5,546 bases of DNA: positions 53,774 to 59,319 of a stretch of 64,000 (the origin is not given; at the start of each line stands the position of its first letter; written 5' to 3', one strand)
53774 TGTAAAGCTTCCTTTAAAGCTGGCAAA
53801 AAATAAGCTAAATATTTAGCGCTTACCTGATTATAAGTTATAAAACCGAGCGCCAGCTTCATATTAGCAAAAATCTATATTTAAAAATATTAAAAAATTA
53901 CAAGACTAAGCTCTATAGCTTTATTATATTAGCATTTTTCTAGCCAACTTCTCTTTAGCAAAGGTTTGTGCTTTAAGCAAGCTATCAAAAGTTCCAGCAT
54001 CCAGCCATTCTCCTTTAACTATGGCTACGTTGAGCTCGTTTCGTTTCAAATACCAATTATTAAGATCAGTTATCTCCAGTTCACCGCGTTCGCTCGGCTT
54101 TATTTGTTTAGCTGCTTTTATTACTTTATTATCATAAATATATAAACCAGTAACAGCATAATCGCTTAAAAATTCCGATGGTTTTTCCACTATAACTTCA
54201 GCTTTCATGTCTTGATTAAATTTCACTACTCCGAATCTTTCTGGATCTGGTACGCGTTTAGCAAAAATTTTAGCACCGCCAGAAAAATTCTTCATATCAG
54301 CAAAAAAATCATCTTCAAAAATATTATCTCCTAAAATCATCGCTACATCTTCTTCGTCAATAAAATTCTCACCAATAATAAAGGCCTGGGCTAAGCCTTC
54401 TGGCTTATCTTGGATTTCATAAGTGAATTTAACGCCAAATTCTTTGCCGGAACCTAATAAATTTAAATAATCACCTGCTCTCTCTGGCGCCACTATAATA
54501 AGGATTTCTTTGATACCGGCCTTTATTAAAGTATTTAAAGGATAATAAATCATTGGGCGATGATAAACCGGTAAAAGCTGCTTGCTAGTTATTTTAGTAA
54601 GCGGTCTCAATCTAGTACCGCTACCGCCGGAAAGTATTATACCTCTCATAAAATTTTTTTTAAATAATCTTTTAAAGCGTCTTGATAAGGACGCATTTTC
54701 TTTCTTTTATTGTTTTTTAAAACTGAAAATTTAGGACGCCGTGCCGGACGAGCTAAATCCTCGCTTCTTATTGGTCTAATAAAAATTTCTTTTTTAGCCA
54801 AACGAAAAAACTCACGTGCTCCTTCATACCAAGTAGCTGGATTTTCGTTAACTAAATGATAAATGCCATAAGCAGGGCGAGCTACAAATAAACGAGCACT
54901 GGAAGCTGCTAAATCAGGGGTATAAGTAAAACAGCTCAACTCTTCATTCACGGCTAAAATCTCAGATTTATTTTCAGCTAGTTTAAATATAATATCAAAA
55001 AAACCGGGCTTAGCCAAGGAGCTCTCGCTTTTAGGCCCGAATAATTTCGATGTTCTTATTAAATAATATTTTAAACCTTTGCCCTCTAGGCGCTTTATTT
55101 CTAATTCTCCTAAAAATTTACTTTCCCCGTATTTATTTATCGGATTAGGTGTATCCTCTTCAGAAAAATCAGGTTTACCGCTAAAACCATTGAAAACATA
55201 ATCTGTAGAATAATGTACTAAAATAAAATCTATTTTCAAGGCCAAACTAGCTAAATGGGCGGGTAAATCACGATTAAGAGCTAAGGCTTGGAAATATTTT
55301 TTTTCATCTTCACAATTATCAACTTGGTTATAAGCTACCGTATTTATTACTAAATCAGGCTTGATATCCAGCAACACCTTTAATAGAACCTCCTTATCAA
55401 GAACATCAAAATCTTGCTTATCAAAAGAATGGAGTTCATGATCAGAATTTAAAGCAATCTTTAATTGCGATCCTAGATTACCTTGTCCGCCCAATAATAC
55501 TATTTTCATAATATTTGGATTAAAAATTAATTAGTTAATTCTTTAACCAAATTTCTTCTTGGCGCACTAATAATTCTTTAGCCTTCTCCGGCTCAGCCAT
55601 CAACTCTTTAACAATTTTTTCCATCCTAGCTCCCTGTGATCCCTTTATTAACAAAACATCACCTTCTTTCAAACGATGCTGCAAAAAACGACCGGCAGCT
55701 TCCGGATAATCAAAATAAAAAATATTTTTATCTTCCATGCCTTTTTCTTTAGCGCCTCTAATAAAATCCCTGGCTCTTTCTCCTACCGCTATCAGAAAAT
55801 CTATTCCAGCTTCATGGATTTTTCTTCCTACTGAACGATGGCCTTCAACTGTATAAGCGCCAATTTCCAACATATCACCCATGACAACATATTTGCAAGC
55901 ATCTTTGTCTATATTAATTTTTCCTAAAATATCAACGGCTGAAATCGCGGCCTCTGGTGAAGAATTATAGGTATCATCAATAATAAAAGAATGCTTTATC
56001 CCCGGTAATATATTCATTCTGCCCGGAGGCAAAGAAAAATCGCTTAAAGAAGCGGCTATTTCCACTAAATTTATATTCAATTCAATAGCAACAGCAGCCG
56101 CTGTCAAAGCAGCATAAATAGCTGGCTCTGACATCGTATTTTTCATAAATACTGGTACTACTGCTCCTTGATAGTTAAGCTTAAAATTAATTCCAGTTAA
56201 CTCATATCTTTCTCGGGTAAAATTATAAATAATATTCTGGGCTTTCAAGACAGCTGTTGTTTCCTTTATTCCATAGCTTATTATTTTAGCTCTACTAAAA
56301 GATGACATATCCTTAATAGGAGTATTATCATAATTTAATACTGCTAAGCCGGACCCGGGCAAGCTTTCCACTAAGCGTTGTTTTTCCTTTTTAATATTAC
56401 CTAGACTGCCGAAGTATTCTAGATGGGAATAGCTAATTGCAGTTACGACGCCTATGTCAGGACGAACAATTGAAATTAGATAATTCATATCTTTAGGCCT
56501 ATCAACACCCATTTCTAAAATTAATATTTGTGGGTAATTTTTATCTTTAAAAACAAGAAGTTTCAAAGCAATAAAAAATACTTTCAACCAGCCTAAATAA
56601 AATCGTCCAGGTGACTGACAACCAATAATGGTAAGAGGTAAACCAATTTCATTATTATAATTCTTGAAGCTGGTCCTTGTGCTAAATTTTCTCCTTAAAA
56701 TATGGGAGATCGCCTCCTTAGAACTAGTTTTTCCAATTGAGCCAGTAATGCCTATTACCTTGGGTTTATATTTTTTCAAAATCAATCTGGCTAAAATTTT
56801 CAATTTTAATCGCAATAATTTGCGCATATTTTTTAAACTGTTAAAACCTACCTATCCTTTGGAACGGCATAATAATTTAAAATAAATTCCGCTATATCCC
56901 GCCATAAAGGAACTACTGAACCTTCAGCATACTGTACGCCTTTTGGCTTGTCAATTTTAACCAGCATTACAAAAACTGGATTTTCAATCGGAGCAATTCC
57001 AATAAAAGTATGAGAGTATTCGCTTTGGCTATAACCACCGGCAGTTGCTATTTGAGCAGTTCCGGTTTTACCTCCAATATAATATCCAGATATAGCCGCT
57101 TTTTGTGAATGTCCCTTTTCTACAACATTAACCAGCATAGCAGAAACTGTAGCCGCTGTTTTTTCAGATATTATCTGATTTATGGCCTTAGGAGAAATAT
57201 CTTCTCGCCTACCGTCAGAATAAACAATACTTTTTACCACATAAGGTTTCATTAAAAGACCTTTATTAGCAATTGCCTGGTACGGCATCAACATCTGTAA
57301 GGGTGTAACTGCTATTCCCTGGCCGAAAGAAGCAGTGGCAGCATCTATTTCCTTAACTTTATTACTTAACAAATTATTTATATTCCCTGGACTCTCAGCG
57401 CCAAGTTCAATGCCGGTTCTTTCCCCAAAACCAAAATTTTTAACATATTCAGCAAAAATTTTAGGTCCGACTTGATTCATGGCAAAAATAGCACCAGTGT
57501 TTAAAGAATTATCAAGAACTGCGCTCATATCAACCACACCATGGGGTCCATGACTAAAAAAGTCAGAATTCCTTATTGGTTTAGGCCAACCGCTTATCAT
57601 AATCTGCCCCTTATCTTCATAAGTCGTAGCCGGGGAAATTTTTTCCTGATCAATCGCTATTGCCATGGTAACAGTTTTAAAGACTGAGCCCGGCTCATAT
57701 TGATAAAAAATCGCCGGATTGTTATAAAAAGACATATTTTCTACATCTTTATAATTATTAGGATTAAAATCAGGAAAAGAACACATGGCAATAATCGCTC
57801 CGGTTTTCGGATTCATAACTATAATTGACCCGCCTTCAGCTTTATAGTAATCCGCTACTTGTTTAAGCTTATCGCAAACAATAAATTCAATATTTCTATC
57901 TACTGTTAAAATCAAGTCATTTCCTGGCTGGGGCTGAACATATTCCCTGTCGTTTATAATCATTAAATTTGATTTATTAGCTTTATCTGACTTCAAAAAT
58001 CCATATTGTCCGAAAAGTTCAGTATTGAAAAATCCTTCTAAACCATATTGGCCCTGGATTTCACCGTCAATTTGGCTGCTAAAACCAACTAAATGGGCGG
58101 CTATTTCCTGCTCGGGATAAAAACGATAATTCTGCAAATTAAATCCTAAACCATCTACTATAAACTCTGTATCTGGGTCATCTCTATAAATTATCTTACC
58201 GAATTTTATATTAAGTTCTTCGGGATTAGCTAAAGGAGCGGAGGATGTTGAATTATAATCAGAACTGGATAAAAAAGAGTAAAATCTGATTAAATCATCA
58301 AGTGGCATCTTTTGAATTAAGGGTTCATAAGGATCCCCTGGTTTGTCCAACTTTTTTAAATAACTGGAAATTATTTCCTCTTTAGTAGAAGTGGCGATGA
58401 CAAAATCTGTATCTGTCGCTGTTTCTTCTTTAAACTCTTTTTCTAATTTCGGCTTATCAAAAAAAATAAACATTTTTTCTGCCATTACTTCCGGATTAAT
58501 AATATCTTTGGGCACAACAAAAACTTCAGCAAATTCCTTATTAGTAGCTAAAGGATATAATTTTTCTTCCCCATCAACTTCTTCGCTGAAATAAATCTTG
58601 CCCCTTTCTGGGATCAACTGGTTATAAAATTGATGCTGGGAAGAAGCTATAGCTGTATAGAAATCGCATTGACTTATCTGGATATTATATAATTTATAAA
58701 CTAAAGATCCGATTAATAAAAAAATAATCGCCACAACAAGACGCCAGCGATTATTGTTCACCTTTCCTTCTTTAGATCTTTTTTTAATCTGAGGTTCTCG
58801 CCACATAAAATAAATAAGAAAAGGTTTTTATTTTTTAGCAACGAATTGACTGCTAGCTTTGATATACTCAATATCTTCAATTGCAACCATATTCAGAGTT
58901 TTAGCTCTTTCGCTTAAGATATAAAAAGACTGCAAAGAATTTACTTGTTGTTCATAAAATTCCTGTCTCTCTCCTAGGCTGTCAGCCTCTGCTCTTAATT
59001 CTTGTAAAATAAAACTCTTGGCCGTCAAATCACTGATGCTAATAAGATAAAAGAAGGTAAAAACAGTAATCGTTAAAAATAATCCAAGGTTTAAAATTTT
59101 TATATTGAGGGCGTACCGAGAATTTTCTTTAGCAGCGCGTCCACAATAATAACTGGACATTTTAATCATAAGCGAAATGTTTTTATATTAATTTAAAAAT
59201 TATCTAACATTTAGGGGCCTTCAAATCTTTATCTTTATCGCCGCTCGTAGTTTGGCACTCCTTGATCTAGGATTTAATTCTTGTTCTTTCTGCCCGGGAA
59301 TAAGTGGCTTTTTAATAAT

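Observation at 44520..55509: Cell-envelope glycan locus built around two very large uncharacterised surface proteins, GT4 and GT2 glycosyltransferases, RfbA/RfbD-like genes and an unusual regulator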

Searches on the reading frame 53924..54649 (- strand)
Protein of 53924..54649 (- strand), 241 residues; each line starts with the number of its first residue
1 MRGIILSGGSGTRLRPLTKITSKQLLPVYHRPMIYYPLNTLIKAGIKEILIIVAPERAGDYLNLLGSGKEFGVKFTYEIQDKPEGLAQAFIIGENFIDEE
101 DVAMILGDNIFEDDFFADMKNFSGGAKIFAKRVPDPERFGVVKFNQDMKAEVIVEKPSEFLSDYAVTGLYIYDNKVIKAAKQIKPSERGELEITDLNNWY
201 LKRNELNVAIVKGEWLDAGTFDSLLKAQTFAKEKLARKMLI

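Call 4: search_protein_families(library=pfam, proteins=[window:53924-54649:-], max_evalue=0.01)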
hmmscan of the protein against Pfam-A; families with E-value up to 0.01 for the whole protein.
window:53924-54649:- (241 aa): 2 families
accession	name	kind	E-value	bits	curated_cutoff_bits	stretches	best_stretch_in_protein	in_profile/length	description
PF00483.29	NTP_transferase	-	1.4e-62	212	21.2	1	3-232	2-243/245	Nucleotidyl transferase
PF12804.13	NTP_transf_3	-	4.7e-09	37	27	1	3-118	1-106/160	MobA-like NTP transferase domain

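Call 8: search_protein_families(library=ncbifam, proteins=[window:53924-54649:-], max_evalue=0.01)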
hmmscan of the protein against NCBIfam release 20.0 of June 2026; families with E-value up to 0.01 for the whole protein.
window:53924-54649:- (241 aa): 31 families (the best 25 are shown)
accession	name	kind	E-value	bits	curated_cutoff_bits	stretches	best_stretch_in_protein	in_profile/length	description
TIGR01207.1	rmlA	equivalog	1.4e-91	306.6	360.65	1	2-232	1-237/286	glucose-1-phosphate thymidylyltransferase RfbA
NF012024.0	PRK15480.1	equivalog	2.2e-79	266.6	588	1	2-231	5-240/292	glucose-1-phosphate thymidylyltransferase RfbA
TIGR01208.1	rmlA_long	equivalog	4.6e-64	216.5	320.25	1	3-233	2-236/353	glucose-1-phosphate thymidylyltransferase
TIGR03992.1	Arch_glmU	subfamily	1.6e-45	155.7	292.1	1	1-238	1-234/393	bifunctional sugar-1-phosphate nucleotidylyltransferase/acetyltransferase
NF041173.1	Sug_nt_acttase_Thmprot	equivalog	1.8e-33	116.1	600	1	1-234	1-230/405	bifunctional sugar-1-phosphate nucleotidylyltransferase/acetyltransferase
NF041313.1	UDPGP_AglF_Halo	equivalog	7.1e-33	114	400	1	1-213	1-216/234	UTP--glucose-1-phosphate uridylyltransferase AglF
TIGR01099.1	galU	equivalog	8.1e-27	94.4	326.8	2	73-227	94-261/261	UTP--glucose-1-phosphate uridylyltransferase GalU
NF052502.1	man1P_GTase_Rv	exception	9.2e-22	77.4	440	1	3-224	3-223/352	mannose-1-phosphate guanylyltransferase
NF045761.1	NAMPUrTaseMurU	equivalog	2.5e-18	66.8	250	1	1-228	1-224/226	N-acetylmuramate alpha-1-phosphate uridylyltransferase MurU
NF041135.1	IPPtranDIPPsyn_Thcocales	equivalog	2.6e-14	53.1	580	1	1-229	1-215/419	bifunctional L-myo-inositol-1-phosphate cytidylyltransferase/CDP-L-myo-inositol myo-inositolphosphotransferase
NF009928.0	PRK13389.1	equivalog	2e-13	50.2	548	2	4-53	12-61/302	UTP--glucose-1-phosphate uridylyltransferase GalU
NF003670.0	PRK05293.1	equivalog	2.8e-12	46.3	470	1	3-228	7-255/382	glucose-1-phosphate adenylyltransferase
NF007516.0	PRK10122.1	equivalog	2.9e-12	46.3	534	1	3-53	6-56/297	UTP--glucose-1-phosphate uridylyltransferase GalF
NF049965.1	GlMnHpPGnyltfHddC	equivalog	3.8e-12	46.3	300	1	1-176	1-171/221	D-glycero-D-manno-heptose 1-phosphate guanosyltransferase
TIGR02091.1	glgC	equivalog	1.3e-10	40.9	424.9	2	3-52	3-53/364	glucose-1-phosphate adenylyltransferase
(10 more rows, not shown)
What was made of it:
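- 53924..54649 (-): Short (241 aa) glucose-1-phosphate thymidylyltransferase-like sugar nucleotidyltransferase. TIGR01207 scores 306.6 bits, below the 360.65 cut-off (calls 4, 8).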

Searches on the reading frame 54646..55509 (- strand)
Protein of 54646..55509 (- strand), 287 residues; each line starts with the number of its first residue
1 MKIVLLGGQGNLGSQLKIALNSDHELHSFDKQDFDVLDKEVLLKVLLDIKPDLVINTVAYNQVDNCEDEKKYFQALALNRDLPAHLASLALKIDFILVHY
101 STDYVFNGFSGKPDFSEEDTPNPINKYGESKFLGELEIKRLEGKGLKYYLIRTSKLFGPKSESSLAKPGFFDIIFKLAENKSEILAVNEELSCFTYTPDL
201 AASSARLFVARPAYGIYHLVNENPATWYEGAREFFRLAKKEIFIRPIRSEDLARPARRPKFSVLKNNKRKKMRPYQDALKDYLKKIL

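Call 4: search_protein_families(library=pfam, proteins=[window:54646-55509:-], max_evalue=0.01)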
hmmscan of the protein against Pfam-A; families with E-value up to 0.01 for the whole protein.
window:54646-55509:- (287 aa): 3 families
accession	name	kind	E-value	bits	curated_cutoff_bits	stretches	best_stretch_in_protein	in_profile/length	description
PF04321.23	RmlD_sub_bind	-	1.2e-62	212.1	27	1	1-285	1-284/287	RmlD substrate binding domain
PF01370.27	Epimerase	-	6.4e-16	58.9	20.9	1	3-185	1-200/240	NAD dependent epimerase/dehydratase family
PF16363.11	GDP_Man_Dehyd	-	6.3e-06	26.3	27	1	26-202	51-231/332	GDP-mannose 4,6 dehydratase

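Call 8: search_protein_families(library=ncbifam, proteins=[window:54646-55509:-], max_evalue=0.01)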
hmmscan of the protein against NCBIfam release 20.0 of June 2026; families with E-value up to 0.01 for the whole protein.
window:54646-55509:- (287 aa): 6 families
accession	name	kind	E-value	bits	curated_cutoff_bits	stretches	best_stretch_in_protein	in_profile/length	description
TIGR01214.1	rmlD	equivalog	2.5e-64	217.1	224.05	1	2-285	1-284/285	dTDP-4-dehydrorhamnose reductase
NF007440.0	PRK09987.1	equivalog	1.7e-29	103.1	308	1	1-270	1-272/299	dTDP-4-dehydrorhamnose reductase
TIGR01181.1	dTDP_gluc_dehyt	equivalog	1.8e-05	24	365.1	1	23-160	48-185/321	dTDP-glucose 4,6-dehydratase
TIGR01179.1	galE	equivalog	8e-05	21.6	262.3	1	11-164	31-184/332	UDP-glucose 4-epimerase GalE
TIGR02197.1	heptose_epim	equivalog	0.0024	17.1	274.6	0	21-224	33-246/316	ADP-glyceromanno-heptose 6-epimerase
NF007582.0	PRK10217.1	equivalog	0.0076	15.4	698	0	16-159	42-193/355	dTDP-glucose 4,6-dehydratase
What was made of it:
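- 54646..55509 (-): RmlD-like dTDP-4-dehydrorhamnose reductase (287 aa). Its stop overlaps the rmlA start by 4 nt. TIGR01214 scores 217.1 bits, just under the 224.05 cut-off (calls 4, 8).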

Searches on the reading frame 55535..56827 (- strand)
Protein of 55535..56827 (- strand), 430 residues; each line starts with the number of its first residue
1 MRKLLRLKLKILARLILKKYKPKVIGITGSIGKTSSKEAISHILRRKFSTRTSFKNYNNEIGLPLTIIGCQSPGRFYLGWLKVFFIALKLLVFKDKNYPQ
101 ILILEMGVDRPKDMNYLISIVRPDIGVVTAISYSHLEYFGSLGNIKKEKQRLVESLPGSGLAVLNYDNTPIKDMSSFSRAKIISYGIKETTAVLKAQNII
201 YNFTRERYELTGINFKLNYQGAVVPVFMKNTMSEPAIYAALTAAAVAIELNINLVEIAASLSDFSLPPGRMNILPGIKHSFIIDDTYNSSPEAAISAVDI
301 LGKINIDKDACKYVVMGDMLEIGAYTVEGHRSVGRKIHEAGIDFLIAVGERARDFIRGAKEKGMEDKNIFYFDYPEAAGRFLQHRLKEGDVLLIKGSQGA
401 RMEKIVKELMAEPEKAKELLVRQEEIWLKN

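Call 5: search_protein_families(library=pfam, proteins=[window:55535-56827:-], max_evalue=0.01)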
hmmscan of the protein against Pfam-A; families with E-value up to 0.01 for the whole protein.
window:55535-56827:- (430 aa): 2 families
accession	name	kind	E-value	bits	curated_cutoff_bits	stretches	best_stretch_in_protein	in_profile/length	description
PF08245.18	Mur_ligase_M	-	1.2e-28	100.9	24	2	95-213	52-173/200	Mur ligase middle domain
PF02875.26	Mur_ligase_C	-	7.4e-14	53.1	28.4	1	269-397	1-126/127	Mur ligase, glutamate ligase domain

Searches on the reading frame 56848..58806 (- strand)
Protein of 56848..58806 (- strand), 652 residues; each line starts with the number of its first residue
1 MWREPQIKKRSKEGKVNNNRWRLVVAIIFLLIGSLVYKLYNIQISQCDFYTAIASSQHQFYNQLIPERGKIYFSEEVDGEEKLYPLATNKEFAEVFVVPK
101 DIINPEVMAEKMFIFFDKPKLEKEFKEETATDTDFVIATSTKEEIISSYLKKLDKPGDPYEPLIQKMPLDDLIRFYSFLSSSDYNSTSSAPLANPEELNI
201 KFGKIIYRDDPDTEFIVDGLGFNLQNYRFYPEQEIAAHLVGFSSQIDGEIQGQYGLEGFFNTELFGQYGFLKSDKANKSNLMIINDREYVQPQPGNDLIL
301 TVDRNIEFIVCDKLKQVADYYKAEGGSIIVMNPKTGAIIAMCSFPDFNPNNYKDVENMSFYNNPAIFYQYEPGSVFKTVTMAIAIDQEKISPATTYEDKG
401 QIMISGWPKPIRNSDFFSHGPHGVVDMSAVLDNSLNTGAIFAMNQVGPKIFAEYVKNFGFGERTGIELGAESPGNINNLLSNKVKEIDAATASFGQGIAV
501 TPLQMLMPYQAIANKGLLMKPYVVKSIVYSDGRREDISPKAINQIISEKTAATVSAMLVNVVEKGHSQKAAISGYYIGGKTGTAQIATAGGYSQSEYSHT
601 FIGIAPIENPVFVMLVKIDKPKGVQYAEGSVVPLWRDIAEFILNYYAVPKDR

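Call 5: search_protein_families(library=pfam, proteins=[window:56848-58806:-], max_evalue=0.01)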
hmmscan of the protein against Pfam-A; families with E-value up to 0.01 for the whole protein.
window:56848-58806:- (652 aa): 2 families
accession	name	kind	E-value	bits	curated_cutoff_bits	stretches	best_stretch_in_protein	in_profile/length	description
PF00905.27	Transpeptidase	-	1.2e-69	235.3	22.1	1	326-631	1-289/299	Penicillin binding protein transpeptidase domain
PF03717.20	PBP_dimer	-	0.00011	23.1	24.4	1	66-272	4-166/180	Penicillin-binding Protein dimerisation domain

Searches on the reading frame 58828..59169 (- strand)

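Call 5: search_protein_families(library=pfam, proteins=[window:58828-59169:-], max_evalue=0.01)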
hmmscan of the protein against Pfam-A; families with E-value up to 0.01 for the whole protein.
window:58828-59169:- (113 aa): 1 family
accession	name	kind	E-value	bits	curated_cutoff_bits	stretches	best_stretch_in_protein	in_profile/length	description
PF04977.20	DivIC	-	0.00014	22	28.9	1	30-100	1-73/80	Septum formation initiator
